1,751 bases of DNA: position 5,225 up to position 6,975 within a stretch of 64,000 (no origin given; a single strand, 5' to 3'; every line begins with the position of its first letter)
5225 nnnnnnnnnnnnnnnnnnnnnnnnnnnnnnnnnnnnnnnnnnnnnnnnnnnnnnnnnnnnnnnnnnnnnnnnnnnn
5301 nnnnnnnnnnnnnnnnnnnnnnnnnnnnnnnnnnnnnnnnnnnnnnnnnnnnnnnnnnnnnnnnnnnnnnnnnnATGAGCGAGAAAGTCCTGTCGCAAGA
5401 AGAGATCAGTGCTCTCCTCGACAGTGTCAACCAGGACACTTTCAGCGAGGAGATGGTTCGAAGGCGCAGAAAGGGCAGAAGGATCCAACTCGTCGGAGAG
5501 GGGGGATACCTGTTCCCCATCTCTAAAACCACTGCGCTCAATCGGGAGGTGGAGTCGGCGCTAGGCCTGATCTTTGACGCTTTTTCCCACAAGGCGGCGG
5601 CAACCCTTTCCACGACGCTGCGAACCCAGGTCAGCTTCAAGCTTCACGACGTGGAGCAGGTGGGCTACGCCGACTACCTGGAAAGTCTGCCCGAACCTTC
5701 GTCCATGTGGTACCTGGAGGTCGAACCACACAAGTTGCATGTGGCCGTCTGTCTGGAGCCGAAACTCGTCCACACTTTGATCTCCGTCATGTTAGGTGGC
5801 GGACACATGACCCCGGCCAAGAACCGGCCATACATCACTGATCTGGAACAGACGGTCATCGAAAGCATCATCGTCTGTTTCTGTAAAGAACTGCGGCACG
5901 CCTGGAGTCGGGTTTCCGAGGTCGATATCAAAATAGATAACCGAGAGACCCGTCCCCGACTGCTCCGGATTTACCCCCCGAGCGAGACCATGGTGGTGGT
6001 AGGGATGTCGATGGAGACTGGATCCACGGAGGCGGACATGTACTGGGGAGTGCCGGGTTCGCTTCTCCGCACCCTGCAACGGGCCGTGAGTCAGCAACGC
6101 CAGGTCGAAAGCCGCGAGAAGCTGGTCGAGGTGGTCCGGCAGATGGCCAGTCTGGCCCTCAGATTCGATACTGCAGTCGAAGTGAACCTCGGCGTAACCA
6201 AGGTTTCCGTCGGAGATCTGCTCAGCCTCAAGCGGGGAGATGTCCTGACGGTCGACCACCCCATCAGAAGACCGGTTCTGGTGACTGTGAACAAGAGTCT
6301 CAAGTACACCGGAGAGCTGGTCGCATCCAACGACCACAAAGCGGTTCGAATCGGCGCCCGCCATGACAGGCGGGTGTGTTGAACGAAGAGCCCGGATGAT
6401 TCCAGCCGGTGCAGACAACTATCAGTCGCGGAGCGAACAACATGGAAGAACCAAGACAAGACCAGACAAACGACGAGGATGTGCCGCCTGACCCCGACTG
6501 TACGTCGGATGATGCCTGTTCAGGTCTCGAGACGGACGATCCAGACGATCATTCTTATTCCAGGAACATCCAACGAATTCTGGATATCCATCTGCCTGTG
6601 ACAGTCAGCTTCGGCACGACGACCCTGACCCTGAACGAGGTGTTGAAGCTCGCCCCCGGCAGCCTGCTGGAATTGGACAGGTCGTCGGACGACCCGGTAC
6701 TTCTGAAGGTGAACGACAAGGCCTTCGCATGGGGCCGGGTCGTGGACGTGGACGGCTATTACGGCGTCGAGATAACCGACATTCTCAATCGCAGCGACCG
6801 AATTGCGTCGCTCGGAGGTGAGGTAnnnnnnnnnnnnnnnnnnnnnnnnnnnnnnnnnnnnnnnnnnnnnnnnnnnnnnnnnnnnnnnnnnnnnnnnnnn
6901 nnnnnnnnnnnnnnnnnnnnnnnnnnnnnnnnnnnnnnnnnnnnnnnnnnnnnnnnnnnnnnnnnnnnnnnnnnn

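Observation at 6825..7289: Unannotatable membrane-anchored protein with LuxR-like HTH, translationally coupled to fliN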

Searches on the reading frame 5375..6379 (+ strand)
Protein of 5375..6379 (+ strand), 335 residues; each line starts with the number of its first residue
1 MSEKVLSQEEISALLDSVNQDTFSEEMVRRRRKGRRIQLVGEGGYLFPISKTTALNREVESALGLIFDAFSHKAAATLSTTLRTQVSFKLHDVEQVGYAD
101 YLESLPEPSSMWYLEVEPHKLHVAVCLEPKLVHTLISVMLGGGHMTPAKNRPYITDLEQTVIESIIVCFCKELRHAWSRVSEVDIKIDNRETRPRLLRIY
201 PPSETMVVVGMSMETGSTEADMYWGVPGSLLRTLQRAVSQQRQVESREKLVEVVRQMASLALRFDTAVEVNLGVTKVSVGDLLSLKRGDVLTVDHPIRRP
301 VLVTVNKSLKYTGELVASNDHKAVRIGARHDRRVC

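Call 3: search_protein_families(library=pfam, proteins=[window:5375-6379:+], max_evalue=1)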
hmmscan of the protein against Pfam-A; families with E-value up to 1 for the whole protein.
window:5375-6379:+ (335 aa): 3 families
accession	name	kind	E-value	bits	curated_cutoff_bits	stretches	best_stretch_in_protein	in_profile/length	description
PF02154.20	FliM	-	5.8e-31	108.3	27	1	53-232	7-186/192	Flagellar motor switch protein FliM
PF01052.25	FliMN_C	-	1.2e-17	64.1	23.8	1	267-326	9-68/73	Type III flagellar switch regulator (C-ring) FliN C-term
PF00122.25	E1-E2_ATPase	-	0.15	12.1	28.1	1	268-317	14-61/181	E1-E2 ATPase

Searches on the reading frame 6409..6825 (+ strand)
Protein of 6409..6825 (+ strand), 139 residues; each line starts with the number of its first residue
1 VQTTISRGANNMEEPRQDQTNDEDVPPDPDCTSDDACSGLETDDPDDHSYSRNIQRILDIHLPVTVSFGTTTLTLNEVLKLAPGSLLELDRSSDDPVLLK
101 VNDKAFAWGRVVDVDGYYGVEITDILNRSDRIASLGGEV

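Call 3: search_protein_families(library=pfam, proteins=[window:6409-6825:+], max_evalue=1)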
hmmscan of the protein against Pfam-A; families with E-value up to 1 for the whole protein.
window:6409-6825:+ (139 aa): 1 family
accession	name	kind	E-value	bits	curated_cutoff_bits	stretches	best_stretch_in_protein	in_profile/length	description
PF01052.25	FliMN_C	-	9.1e-23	80.4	23.8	1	55-126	1-72/73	Type III flagellar switch regulator (C-ring) FliN C-term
